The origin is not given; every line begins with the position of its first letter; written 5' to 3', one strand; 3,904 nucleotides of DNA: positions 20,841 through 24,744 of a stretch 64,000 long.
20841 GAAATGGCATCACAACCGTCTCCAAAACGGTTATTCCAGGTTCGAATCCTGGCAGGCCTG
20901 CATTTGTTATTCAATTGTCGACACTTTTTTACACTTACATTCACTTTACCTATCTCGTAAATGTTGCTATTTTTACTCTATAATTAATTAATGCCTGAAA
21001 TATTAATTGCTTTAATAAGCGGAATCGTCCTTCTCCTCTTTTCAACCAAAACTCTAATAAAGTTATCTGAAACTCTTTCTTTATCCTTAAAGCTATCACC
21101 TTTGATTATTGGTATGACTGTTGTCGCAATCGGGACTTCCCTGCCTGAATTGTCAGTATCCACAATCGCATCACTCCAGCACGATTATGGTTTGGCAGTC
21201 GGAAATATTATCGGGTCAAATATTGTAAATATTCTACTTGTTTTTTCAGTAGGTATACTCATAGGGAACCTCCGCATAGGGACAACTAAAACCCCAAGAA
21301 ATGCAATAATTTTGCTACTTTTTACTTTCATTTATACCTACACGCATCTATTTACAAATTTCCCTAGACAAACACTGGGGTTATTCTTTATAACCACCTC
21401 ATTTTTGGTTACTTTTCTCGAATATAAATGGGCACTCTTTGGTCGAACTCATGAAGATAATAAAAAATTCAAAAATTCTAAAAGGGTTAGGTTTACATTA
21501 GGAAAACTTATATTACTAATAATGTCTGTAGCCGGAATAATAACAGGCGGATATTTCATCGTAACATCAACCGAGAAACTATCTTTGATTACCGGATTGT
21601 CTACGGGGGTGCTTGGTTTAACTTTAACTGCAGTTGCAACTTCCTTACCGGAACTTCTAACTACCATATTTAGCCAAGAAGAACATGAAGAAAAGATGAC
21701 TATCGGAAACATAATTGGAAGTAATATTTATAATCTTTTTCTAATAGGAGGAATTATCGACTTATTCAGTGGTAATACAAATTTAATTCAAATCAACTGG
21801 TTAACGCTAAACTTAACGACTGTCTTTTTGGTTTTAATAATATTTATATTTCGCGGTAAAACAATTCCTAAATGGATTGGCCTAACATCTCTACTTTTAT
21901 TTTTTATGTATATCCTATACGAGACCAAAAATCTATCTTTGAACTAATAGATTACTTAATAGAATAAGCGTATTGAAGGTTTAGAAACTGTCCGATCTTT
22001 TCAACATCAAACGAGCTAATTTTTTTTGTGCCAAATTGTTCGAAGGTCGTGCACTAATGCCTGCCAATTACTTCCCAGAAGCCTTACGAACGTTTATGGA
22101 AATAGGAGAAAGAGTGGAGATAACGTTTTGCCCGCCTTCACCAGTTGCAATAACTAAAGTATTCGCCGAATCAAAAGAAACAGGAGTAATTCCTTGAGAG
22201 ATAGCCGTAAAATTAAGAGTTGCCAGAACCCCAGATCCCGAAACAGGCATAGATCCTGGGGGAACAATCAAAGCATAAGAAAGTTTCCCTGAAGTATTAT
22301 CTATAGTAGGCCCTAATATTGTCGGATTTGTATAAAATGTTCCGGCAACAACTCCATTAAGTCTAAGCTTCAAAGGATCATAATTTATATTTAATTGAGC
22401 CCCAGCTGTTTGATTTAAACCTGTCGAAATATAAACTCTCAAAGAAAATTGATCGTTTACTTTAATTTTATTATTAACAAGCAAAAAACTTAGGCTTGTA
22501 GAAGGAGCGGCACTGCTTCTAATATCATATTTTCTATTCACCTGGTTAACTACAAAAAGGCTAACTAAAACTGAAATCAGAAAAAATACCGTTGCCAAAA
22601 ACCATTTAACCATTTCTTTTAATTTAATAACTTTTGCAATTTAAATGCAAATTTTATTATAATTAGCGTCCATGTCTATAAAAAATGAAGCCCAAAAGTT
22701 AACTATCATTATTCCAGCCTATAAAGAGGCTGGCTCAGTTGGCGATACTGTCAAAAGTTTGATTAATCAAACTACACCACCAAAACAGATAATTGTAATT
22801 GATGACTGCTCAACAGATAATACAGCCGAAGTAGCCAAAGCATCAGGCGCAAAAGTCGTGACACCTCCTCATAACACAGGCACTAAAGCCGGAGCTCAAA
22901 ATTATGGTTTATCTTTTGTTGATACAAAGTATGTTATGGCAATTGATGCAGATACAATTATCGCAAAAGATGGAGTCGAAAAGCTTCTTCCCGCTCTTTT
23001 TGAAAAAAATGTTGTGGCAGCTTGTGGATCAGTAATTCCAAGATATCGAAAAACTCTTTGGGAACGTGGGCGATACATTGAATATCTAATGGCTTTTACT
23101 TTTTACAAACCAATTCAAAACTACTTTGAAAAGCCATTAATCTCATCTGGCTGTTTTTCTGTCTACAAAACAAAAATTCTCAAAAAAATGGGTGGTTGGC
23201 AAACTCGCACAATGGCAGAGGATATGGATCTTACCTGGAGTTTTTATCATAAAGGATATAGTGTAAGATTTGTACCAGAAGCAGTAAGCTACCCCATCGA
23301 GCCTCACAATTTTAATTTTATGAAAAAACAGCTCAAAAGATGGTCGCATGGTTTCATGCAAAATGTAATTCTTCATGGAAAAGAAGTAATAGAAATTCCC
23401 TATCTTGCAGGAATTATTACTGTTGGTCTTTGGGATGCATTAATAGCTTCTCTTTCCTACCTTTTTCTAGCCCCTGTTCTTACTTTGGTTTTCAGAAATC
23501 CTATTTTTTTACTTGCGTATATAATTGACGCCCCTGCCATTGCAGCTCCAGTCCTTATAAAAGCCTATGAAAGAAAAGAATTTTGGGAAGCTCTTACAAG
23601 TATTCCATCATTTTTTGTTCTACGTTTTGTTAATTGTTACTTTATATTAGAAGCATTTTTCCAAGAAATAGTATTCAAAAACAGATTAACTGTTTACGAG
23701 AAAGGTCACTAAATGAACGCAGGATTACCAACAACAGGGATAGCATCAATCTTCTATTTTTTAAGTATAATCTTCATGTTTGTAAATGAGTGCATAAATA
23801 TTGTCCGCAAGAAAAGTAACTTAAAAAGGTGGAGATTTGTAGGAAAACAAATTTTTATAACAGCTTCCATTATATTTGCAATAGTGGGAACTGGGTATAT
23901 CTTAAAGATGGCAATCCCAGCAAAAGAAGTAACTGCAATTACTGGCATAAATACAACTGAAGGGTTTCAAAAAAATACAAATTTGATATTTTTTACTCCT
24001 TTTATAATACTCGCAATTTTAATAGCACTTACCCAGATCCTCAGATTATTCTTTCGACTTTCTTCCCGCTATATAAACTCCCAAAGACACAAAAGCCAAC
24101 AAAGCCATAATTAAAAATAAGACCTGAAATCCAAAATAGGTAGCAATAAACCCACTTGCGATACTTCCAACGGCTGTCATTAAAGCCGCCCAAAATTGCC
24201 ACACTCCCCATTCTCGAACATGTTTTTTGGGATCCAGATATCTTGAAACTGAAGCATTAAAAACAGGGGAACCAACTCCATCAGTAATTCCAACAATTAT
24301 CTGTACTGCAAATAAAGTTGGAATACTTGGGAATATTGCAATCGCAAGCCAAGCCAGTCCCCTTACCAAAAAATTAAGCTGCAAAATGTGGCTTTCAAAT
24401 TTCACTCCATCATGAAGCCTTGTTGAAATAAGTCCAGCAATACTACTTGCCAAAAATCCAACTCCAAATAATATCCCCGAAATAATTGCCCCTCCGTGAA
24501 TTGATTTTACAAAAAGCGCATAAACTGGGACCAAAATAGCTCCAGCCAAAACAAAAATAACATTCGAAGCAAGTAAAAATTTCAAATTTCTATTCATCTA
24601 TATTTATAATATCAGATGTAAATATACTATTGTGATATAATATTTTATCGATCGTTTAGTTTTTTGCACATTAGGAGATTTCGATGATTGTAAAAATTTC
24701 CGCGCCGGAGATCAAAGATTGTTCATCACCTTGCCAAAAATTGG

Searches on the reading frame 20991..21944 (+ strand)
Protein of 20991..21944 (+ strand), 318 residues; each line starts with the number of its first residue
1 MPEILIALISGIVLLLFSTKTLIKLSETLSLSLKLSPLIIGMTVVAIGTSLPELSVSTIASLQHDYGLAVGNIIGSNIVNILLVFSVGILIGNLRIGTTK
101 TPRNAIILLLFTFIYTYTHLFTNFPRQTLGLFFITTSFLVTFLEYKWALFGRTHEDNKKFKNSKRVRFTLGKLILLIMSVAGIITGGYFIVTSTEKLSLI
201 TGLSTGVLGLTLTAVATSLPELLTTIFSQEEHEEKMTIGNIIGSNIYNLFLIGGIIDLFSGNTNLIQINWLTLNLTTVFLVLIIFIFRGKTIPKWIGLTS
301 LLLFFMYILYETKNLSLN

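Call 30: search_protein_families(library=phrogs, proteins=[L003:348-509:+, L003:660-956:+], max_evalue=1)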
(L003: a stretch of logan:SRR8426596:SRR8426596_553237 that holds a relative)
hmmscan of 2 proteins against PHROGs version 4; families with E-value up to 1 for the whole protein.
L003:348-509:+ (54 aa): 2 families
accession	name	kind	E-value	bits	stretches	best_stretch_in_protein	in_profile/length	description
phrog_11872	-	unknown function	0.074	14.4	1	13-44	52-83/97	-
phrog_24566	-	unknown function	0.2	12.9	1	4-45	4-43/95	-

L003:660-956:+ (99 aa): 11 families
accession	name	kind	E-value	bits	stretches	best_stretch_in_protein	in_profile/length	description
phrog_6903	-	unknown function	0.0015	20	1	59-92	34-66/83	-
phrog_6417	-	other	0.0019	19.1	1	63-90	7-35/68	translational regulator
phrog_38606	-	unknown function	0.013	17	1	63-93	34-64/72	-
phrog_5602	-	unknown function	0.019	15.6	1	66-96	21-56/60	-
phrog_6422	-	moron, auxiliary metabolic gene and host takeover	0.024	16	1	62-93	6-41/120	Lar-like restriction alleviation protein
phrog_4875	-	unknown function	0.041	15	1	61-95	10-43/77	-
phrog_9825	-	unknown function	0.059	14.1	1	66-92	15-41/56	-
phrog_13335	-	unknown function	0.097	13.9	1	56-96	50-88/99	-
phrog_888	-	unknown function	0.18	12.5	1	64-94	8-41/271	-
phrog_37391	-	unknown function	0.22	12.7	1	39-60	33-53/65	-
phrog_27876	-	unknown function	0.31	12.3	1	66-91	2-27/48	-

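Call 31: search_protein_families(library=padloc, proteins=[L003:348-509:+, L003:660-956:+], max_evalue=1)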
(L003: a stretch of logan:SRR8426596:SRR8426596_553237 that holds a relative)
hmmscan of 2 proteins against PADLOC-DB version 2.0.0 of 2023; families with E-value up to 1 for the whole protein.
L003:348-509:+ (54 aa): 1 family
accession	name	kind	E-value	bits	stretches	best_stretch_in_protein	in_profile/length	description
PDLC03582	REase_II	-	0.03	11.3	1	8-51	123-166/521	Type II restriction enzyme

L003:660-956:+ (99 aa): 0 families

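Call 67: search_protein_families(library=ncbifam, proteins=[L003:348-509:+, L003:660-956:+], max_evalue=1)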
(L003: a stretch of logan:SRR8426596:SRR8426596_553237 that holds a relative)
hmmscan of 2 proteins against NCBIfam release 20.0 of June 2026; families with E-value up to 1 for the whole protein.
L003:348-509:+ (54 aa): 0 families

L003:660-956:+ (99 aa): 7 families
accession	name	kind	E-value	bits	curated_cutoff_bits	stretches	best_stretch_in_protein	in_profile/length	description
NF011683.0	PRK15103.1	equivalog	0.011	14.8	562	1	33-96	188-249/421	membrane integrity-associated transporter subunit PqiA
TIGR00373.1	TIGR00373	equivalog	0.017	14.7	149.5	1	65-91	111-137/162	transcription factor E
NF004910.0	PRK06266.1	equivalog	0.027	13.6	180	1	65-91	126-152/185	transcription initiation factor E subunit alpha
TIGR00375.1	TIGR00375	hypoth_equivalog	0.032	13.6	326.6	1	57-91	235-267/374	TIGR00375 family protein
TIGR04104.1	cxxc_20_cxxc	subfamily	0.042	14.2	45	1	64-95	1-38/93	TIGR04104 family putative zinc finger protein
TIGR02605.1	CxxC_CxxC_SSSS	subfamily_domain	0.055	13.6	31.3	1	65-95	7-39/52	FmdB family zinc ribbon protein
TIGR00155.1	pqiA_fam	subfamily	0.16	11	260.35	1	64-95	216-243/403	PqiA/YebS family transporter subunit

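Call 68: search_protein_families(library=pfam, proteins=[L003:348-509:+, L003:660-956:+], max_evalue=1)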
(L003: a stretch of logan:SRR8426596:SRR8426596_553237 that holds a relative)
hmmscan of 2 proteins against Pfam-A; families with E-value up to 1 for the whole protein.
L003:348-509:+ (54 aa): 0 families

L003:660-956:+ (99 aa): 14 families
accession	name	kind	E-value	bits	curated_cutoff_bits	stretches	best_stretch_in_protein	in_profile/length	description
PF10122.14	Zn_ribbon_Com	-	0.012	15.5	22.9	1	65-90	6-32/52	Mu-like prophage protein Com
PF14446.12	Prok-RING_1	-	0.013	15.9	29.1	1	62-90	3-28/54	Prokaryotic RING finger family 1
PF14471.11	DUF4428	-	0.05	13.9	27.8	1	66-96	2-34/51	Domain of unknown function (DUF4428)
PF18439.7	zf_UBZ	-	0.066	13.3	25.6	0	81-90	1-10/32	Ubiquitin-Binding Zinc Finger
PF01155.25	HypA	-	0.079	13.4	28.9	1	62-92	69-96/112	Hydrogenase/urease nickel incorporation, metallochaperone, hypA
PF08646.16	Rep_fac-A_C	-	0.085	13.1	28.5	1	64-93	19-48/146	Replication factor-A C terminal domain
PF00301.25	Rubredoxin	-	0.089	13.3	23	1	78-91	30-43/47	Rubredoxin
PF14577.11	SEO_C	-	0.13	12.1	26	1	33-91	162-221/232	Sieve element occlusion C-terminus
PF23145.1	Zf_2nd_IFT121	-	0.15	12.2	25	1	80-94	14-28/45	IFT121, second zinc finger domain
PF08271.17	Zn_Ribbon_TF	-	0.15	12.1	29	1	66-88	3-25/43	TFIIB zinc-binding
PF19134.6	DUF5817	-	0.17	12.3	31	1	66-92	6-31/57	Domain of unknown function (DUF5817)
PF13913.12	zf-C2HC_2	-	0.19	11.9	27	1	64-75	3-14/25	zinc-finger of a C2HC-type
PF13717.11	Zn_ribbon_4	-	0.36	11.2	30.3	0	85-91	5-11/36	zinc-ribbon domain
PF14369.11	Zn_ribbon_19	-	0.73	10.5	30.8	0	62-74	22-32/35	zinc-ribbon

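Call 98: search_protein_families(library=pfam, proteins=[window:20991-21944:+], max_evalue=0.001)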
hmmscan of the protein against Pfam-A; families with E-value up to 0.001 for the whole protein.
window:20991-21944:+ (318 aa): 1 family
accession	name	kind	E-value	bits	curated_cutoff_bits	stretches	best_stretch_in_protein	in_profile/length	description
PF01699.29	Na_Ca_ex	-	5.8e-46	156.6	24.9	2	173-310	3-148/151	Sodium/calcium exchanger protein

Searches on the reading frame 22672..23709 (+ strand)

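Call 98: search_protein_families(library=pfam, proteins=[window:22672-23709:+], max_evalue=0.001)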
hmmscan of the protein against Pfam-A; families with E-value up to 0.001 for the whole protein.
window:22672-23709:+ (346 aa): 6 families
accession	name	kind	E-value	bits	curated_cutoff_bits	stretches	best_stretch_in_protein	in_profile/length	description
PF00535.33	Glycos_transf_2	-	1.1e-31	110.5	23.3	1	11-173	1-167/168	Glycosyl transferase family 2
PF13641.12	Glyco_tranf_2_3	-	7.6e-25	88.7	27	1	10-227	3-230/230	Glycosyltransferase like family 2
PF13632.12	Glyco_trans_2_3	-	4.4e-22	79.3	27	1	87-281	1-193/198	Glycosyl transferase family group 2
PF03142.21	Chitin_synth_2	-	1.6e-09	37.4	27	1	86-176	203-296/527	Chitin synthase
PF10111.15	Glyco_tranf_2_2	-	1.8e-09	38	27.3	1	11-215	1-223/276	Glycosyltransferase like family 2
PF13506.12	Glyco_transf_21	-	2.6e-07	30.7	21.7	1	65-224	11-172/174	Glycosyl transferase family 21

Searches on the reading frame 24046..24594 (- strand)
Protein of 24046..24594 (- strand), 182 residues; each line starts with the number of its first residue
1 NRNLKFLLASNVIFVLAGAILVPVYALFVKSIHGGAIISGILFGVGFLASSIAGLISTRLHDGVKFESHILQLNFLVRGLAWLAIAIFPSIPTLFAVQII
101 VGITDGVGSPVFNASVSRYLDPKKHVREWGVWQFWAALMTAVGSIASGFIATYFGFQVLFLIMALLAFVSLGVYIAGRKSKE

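Call 98: search_protein_families(library=pfam, proteins=[window:24046-24594:-], max_evalue=0.001)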
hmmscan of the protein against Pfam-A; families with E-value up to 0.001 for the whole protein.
window:24046-24594:- (182 aa): 1 family
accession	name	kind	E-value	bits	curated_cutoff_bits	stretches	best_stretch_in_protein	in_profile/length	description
PF07690.21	MFS_1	-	1.5e-16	60.7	33.4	1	8-172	2-166/347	Major Facilitator Superfamily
